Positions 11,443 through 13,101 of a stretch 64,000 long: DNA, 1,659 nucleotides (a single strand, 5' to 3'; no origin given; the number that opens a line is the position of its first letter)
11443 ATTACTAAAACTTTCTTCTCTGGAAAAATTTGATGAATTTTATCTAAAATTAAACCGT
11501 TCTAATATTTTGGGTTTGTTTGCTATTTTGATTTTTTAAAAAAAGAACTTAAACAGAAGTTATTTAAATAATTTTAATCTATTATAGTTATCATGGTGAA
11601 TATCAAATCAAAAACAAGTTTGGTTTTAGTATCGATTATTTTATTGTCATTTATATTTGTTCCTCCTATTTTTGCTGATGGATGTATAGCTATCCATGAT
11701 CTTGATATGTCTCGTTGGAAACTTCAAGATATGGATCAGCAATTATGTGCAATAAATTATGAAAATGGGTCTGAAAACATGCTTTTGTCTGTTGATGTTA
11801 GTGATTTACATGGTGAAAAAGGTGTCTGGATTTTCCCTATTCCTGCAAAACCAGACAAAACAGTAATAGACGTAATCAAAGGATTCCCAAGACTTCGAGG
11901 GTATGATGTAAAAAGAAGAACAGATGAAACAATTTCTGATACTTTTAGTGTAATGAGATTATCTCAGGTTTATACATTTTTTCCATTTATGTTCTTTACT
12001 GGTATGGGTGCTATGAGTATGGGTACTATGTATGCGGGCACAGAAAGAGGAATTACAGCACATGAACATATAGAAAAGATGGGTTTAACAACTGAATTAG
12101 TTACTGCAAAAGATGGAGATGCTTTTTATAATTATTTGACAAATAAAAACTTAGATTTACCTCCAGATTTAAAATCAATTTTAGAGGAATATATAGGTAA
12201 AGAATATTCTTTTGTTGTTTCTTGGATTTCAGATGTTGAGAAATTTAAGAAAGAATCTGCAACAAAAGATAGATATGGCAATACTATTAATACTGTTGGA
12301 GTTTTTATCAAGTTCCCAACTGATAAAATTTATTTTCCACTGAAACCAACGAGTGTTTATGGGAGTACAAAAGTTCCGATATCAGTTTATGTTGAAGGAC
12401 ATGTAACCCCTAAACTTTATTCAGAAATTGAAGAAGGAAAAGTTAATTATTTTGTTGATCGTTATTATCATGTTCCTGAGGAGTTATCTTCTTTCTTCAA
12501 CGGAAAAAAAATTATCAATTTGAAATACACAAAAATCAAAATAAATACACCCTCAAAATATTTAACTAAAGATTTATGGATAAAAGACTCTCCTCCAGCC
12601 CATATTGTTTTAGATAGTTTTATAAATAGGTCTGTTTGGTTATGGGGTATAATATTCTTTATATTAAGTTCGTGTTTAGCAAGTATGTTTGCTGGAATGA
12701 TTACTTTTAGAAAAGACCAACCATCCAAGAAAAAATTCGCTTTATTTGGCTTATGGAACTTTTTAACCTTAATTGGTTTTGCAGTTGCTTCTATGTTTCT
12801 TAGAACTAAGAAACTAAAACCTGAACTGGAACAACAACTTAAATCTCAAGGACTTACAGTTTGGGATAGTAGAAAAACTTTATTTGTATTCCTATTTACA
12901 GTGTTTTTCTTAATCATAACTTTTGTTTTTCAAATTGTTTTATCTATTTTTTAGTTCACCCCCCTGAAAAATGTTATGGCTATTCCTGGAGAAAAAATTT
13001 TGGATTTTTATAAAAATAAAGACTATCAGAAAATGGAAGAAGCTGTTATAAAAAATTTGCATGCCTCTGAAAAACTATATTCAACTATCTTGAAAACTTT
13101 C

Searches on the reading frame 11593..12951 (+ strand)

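Call 3: search_protein_families(library=pfam, proteins=[window:11593-12951:+], max_evalue=0.1)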
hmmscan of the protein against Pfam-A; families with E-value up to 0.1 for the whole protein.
window:11593-12951:+ (453 aa): 1 family
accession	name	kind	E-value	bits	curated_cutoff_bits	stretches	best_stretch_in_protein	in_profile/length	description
PF10092.14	DUF2330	-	4.7e-05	23.1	24.7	1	48-213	21-168/279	Uncharacterized protein conserved in bacteria (DUF2330)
